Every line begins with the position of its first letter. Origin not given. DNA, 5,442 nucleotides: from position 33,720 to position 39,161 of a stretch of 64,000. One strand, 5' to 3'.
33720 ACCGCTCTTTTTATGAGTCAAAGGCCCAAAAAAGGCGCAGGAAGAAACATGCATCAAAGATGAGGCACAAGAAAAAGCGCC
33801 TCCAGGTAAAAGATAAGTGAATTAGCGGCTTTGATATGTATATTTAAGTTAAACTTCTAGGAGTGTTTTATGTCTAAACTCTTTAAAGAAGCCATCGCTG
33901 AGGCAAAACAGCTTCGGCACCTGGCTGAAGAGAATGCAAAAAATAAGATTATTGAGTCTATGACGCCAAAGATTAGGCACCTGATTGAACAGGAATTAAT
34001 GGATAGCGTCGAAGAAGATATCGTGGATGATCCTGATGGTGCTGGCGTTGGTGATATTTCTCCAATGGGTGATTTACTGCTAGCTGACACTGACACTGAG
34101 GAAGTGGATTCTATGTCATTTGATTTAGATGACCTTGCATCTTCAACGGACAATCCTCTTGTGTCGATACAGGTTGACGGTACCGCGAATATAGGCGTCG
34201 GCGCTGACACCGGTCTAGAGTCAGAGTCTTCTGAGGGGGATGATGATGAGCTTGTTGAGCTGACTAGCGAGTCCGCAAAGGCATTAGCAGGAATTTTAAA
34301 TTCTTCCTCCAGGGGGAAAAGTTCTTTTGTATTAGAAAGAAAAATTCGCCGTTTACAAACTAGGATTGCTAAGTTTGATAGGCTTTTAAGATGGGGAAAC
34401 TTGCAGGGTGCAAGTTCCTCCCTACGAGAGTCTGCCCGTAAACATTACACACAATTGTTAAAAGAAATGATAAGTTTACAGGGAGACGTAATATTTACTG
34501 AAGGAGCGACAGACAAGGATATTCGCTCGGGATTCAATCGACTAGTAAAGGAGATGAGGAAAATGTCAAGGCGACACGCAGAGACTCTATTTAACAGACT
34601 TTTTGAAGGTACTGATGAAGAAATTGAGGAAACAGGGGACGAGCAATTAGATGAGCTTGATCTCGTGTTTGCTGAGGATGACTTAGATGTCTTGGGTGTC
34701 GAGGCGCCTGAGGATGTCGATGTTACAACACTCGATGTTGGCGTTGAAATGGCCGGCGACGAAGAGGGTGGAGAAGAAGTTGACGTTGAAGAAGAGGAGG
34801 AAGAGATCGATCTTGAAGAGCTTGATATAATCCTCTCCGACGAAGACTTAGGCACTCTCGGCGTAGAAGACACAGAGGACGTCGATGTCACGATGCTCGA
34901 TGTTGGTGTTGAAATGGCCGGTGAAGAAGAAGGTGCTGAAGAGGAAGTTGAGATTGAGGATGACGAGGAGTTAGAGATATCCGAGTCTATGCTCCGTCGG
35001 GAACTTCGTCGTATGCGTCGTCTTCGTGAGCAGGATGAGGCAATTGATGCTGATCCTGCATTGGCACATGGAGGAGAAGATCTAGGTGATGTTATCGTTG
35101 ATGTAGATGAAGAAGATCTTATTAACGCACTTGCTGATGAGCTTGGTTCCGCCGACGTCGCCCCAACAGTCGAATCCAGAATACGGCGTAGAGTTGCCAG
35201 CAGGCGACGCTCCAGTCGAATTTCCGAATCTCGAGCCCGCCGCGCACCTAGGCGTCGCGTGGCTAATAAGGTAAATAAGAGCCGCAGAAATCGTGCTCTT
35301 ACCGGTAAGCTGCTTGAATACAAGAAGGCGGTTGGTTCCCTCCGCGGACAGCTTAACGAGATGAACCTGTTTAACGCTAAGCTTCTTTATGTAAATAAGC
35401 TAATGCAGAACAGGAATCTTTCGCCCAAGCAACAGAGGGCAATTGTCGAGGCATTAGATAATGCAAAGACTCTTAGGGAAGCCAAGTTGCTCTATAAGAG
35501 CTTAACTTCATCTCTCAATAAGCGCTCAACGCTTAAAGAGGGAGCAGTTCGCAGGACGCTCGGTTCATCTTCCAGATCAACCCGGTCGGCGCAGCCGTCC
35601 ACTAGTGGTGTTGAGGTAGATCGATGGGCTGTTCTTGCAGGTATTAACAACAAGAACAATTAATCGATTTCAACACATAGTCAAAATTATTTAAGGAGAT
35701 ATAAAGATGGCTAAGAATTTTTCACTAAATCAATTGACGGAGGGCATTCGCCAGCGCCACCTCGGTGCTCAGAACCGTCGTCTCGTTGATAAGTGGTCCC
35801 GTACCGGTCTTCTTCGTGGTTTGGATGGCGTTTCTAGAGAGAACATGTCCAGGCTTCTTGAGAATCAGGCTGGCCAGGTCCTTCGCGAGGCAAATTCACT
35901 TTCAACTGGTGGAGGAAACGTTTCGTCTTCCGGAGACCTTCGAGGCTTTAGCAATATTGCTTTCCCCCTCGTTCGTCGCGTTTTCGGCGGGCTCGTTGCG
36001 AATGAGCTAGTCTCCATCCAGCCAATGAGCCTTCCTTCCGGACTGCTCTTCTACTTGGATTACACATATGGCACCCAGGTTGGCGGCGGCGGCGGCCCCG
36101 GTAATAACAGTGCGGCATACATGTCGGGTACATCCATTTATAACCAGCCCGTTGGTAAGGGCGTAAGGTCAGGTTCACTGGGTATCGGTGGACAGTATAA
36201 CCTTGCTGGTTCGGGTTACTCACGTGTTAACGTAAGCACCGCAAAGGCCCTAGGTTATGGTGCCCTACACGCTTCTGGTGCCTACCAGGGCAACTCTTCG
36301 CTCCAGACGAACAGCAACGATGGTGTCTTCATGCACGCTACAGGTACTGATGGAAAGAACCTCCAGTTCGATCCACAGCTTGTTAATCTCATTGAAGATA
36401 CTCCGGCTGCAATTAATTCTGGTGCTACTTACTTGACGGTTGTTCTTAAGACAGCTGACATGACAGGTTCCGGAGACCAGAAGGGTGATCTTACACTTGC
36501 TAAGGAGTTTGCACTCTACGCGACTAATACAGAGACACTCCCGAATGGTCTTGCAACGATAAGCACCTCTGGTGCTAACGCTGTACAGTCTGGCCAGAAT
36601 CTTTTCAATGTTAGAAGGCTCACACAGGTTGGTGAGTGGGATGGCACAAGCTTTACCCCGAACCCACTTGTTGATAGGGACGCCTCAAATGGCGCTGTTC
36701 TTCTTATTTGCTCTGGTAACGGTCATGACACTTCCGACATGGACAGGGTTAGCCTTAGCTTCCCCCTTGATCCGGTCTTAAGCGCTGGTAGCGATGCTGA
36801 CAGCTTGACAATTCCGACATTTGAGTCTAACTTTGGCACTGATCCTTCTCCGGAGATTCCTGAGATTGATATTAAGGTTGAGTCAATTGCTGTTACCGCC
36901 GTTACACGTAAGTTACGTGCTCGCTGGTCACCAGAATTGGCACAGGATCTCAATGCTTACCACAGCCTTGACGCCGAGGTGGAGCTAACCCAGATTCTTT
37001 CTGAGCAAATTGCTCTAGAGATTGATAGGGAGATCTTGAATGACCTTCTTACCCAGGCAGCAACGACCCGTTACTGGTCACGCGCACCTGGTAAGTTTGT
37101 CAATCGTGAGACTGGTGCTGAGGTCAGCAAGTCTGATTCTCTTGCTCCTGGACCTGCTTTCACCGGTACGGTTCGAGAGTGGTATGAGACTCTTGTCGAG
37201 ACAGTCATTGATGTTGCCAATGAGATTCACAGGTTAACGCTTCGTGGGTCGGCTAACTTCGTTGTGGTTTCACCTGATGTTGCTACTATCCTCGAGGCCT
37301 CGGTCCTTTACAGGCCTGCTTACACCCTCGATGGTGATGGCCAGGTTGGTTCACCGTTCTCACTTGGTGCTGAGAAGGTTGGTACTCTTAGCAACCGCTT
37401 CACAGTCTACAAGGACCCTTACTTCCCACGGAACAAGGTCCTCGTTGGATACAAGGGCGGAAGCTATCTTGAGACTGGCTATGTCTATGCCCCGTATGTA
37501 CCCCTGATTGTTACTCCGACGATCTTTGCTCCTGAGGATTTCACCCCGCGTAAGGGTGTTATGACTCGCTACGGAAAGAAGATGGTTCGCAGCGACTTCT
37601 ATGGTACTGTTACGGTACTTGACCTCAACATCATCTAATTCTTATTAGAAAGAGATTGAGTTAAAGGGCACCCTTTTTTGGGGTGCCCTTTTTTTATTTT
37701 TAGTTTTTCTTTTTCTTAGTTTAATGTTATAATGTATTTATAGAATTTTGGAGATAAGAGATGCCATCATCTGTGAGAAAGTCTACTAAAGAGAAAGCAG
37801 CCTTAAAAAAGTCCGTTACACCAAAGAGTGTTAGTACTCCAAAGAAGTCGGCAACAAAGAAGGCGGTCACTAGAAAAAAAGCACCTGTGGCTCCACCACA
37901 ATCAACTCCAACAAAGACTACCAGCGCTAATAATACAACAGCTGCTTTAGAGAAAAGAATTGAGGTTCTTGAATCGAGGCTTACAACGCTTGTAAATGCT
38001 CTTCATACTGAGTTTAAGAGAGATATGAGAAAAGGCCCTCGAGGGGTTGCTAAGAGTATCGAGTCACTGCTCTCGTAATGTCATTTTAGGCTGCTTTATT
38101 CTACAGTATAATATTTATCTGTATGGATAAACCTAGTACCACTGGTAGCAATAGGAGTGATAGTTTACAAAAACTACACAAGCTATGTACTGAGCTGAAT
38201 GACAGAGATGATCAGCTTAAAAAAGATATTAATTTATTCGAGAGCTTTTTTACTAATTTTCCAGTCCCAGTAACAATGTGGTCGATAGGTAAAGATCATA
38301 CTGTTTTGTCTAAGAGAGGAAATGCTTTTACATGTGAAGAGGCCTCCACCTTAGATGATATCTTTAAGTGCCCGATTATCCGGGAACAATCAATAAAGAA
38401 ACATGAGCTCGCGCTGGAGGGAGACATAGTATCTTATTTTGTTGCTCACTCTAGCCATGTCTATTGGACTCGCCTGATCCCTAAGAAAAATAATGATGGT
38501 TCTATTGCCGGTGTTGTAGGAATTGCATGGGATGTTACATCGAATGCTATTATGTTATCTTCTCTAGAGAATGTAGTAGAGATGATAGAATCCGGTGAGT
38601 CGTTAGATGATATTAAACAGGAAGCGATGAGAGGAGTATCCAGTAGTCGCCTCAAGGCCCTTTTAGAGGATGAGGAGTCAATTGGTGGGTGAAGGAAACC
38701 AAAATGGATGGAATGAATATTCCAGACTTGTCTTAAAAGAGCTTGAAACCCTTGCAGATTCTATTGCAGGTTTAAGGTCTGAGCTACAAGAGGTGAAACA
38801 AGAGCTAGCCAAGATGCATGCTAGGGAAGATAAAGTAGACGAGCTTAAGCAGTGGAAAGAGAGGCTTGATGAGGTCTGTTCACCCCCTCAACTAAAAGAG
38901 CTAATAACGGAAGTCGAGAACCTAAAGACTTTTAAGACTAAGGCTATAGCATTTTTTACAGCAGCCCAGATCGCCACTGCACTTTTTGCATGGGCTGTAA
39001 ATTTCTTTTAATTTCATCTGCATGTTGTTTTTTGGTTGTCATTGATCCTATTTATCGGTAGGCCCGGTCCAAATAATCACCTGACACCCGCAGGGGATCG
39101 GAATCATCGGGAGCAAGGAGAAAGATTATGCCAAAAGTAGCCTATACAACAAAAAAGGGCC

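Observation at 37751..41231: Tail-less tubulin and a basic coiled-coil protein share a duplicated N-terminal leader: candidate two-component cytoskeletal system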

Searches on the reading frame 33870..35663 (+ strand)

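Call 3: search_protein_families(library=pfam, proteins=[window:33870-35663:+], max_evalue=0.1)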
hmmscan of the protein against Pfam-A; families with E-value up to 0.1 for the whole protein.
window:33870-35663:+ (597 aa): 1 family
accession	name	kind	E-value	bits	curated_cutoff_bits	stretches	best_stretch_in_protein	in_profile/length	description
PF10441.14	Urb2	-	0.019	15.3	27.1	1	127-233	91-177/209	Urb2/Npa2 family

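Call 4: search_protein_families(library=phrogs, proteins=[window:33870-35663:+], max_evalue=0.01)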
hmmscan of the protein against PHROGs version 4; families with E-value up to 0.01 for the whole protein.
window:33870-35663:+ (597 aa): 1 family
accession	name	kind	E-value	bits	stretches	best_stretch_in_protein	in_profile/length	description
phrog_3451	-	unknown function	0.0066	17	0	399-462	155-220/287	-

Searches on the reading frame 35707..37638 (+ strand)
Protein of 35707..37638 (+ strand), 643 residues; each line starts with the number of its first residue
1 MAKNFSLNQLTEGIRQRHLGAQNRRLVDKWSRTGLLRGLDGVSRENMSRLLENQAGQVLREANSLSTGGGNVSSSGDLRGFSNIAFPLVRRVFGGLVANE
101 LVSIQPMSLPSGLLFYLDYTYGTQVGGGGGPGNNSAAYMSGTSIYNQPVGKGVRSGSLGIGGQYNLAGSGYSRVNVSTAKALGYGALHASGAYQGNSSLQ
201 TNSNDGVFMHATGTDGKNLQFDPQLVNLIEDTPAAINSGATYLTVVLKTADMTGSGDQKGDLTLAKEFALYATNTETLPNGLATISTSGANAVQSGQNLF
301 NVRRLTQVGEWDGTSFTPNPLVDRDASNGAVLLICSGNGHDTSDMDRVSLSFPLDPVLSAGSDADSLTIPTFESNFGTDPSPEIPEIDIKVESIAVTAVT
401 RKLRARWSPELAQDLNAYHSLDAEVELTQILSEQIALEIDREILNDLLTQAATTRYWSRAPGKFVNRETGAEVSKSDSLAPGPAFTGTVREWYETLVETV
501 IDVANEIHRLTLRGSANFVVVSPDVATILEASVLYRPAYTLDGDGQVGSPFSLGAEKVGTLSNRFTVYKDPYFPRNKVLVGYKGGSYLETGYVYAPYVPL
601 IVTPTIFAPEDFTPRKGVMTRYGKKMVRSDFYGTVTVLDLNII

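Call 3: search_protein_families(library=pfam, proteins=[window:35707-37638:+], max_evalue=0.1)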
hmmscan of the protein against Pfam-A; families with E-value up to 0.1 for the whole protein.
window:35707-37638:+ (643 aa): 1 family
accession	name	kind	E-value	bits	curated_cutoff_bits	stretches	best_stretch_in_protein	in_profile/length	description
PF07068.17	Gp23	-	9.6e-77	259.3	24.4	2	377-633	124-355/376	Major capsid protein Gp23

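Call 4: search_protein_families(library=phrogs, proteins=[window:35707-37638:+], max_evalue=0.01)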
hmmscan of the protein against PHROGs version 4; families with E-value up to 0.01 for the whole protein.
window:35707-37638:+ (643 aa): 3 families
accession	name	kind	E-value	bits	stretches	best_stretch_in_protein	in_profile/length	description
phrog_138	-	head and packaging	3e-71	241.8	2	373-625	170-406/444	major head protein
phrog_20655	-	head and packaging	2.2e-05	24.2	1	400-582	301-465/534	major head protein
phrog_1014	-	unknown function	0.0082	15.8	0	373-454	309-389/567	-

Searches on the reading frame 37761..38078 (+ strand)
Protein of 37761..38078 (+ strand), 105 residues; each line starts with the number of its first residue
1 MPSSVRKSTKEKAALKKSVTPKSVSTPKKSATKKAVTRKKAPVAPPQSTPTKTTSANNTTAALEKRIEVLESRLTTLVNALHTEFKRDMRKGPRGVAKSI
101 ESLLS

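Call 3: search_protein_families(library=pfam, proteins=[window:37761-38078:+], max_evalue=0.1)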
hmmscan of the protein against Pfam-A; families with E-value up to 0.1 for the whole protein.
window:37761-38078:+ (105 aa): 4 families
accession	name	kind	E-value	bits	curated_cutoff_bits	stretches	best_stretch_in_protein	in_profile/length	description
PF23991.1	DUF7310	-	0.017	16.1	40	1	32-77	8-49/83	Coiled-coil region of unknown function (DUF7310)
PF08839.17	CDT1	-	0.021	15.5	22.6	1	14-87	81-136/170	DNA replication factor CDT1 like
PF04912.19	Dynamitin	-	0.044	13.6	31.8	1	9-102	165-258/396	Dynamitin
PF24151.2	ArlX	-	0.054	13.4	28.7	1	19-102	23-100/229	ArlX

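Call 4: search_protein_families(library=phrogs, proteins=[window:37761-38078:+], max_evalue=0.01)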
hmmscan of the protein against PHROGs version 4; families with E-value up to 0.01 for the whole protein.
window:37761-38078:+ (105 aa): 0 families

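Call 8: search_dna_similar(query=window:37761-38078:+, collection=phages, mode=protein, max_evalue=0.01, max_rows=30)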
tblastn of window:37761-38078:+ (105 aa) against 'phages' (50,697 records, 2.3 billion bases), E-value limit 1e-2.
No match.

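Call 14: find_related_loci(query=window:37761-38078:+, collection=viral_contigs, flank=6000)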
Query window:37761-38078:+ (105 aa) in viral_contigs; peptide patterns used: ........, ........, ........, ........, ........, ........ (x = any residue, [..] = any of these).
72 stretches matched a pattern, but none encodes a relative of the query by tblastn (E <= 1e-3).

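Call 24: find_homologous_proteins(query=window:37761-38078:+, max_evalue=0.01)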
Query window:37761-38078:+ (105 aa): 1 proteins with E <= 0.01 among 47 candidates. Only proteins of 57 to 184 residues were searched: fused or split forms outside these lengths cannot appear, so this answer is no evidence that the protein stands alone or is whole; find_related_loci, which searches DNA, has no such limit.
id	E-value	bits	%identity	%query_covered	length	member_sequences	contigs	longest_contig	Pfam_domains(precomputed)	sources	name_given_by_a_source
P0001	1.5e-46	174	90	100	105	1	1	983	-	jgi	-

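Call 26: find_encoding_contigs(protein=P0001, flank=5000)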
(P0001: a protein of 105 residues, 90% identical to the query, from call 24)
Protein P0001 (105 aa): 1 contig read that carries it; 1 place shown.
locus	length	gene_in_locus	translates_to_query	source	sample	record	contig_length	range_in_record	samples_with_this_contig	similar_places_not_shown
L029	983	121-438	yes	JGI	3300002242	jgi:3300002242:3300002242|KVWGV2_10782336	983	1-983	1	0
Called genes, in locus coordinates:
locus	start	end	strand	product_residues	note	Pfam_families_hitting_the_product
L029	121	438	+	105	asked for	-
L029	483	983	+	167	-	?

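Call 100: search_protein_families(library=ncbifam, proteins=[window:37761-38078:+], max_evalue=0.01)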
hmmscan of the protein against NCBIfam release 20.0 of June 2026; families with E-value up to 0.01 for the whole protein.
window:37761-38078:+ (105 aa): 0 families

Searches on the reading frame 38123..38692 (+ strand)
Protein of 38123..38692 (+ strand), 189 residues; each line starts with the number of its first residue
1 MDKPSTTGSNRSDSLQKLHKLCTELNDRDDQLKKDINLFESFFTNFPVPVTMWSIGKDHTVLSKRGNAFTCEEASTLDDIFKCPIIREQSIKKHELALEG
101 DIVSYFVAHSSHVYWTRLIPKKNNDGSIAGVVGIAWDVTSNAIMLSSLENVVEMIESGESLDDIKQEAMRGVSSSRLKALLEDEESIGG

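Call 3: search_protein_families(library=pfam, proteins=[window:38123-38692:+], max_evalue=0.1)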
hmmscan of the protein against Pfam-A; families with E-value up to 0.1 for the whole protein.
window:38123-38692:+ (189 aa): 0 families

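Call 4: search_protein_families(library=phrogs, proteins=[window:38123-38692:+], max_evalue=0.01)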
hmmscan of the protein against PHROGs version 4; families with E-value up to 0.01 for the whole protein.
window:38123-38692:+ (189 aa): 0 families

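Call 100: search_protein_families(library=ncbifam, proteins=[window:38123-38692:+], max_evalue=0.01)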
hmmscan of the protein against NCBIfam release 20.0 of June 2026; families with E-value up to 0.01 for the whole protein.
window:38123-38692:+ (189 aa): 1 family
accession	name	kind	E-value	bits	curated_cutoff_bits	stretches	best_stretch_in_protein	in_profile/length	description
NF002137.0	PRK00977.1-1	equivalog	0.0076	16.1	94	0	144-176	14-47/80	exodeoxyribonuclease VII small subunit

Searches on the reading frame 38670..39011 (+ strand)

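Call 3: search_protein_families(library=pfam, proteins=[window:38670-39011:+], max_evalue=0.1)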
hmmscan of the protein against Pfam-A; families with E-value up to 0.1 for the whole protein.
window:38670-39011:+ (113 aa): 20 families
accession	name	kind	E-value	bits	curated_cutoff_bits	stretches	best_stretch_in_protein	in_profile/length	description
PF10473.14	CENP-F_leu_zip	-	0.0013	19.2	34.5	1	22-84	51-115/140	Leucine-rich repeats of kinetochore protein Cenp-F/LEK1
PF04316.19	FlgM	-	0.0042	17.7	25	1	36-61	9-35/55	Anti-sigma-28 factor, FlgM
PF16326.10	ABC_tran_CTD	-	0.0045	17.6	32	1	23-69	8-53/69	ABC transporter C-terminal domain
PF20379.3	DUF6674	-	0.0049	17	28.5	1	11-71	18-69/251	Family of unknown function (DUF6674)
PF15188.11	CCDC-167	-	0.0077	16.9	27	1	21-96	2-77/84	Coiled-coil domain-containing protein 167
PF05615.18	THOC7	-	0.014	16.1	28.7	1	2-66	63-130/136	Tho complex subunit 7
PF19380.4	DUF5955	-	0.018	15.9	27.1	1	24-77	7-58/88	Family of unknown function (DUF5955)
PF04912.19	Dynamitin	-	0.02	14.7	31.8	1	23-85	87-145/396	Dynamitin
PF09969.14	DUF2203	-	0.032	15.4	24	1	19-108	9-99/122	Uncharacterized conserved protein (DUF2203)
PF22326.1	MMS21_N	-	0.034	14.7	27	1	23-86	10-71/103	E3 SUMO-protein ligase MMS21, N-terminal domain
PF14860.11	DrrA_P4M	-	0.039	14.3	26.2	1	38-91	14-67/103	DrrA phosphatidylinositol 4-phosphate binding domain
PF03148.19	Tektin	-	0.039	13.1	34.3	0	22-57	323-358/383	Tektin family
PF09823.15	DUF2357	-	0.045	13.4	23.3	1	19-77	170-224/251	Domain of unknown function (DUF2357)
PF16684.10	ResT-TelK_cat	-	0.048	13.7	27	1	15-106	70-160/181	Telomere resolvase ResT/TelK catalytic domain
PF10046.14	BLOC1_2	-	0.057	14.2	33.4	1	23-71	41-89/96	Biogenesis of lysosome-related organelles complex-1 subunit 2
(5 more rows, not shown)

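Call 4: search_protein_families(library=phrogs, proteins=[window:38670-39011:+], max_evalue=0.01)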
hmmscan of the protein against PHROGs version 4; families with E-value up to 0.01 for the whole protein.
window:38670-39011:+ (113 aa): 1 family
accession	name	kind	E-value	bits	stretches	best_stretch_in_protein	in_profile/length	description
phrog_6324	-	unknown function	0.0025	19.2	1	9-63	24-74/94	-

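Call 100: search_protein_families(library=ncbifam, proteins=[window:38670-39011:+], max_evalue=0.01)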
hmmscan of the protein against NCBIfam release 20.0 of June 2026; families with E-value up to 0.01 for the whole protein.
window:38670-39011:+ (113 aa): 4 families
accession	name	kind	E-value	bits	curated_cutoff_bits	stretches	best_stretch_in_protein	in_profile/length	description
NF003034.1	PRK03918.1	equivalog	0.00046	18.3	700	1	22-106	672-753/878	DNA double-strand break repair ATPase Rad50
NF045487.1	ASRP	equivalog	0.0011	17.6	300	1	24-69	318-363/593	archaea-specific SMC-related protein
TIGR04211.1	SH3_and_anchor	equivalog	0.0051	16.4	65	1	23-86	94-159/198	TIGR04211 family SH3 domain-containing protein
NF043073.1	MMSYN1_0195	equivalog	0.009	14.2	1250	1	23-94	402-474/1021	spermidine/putrescine ABC transporter permease/substrate-binding protein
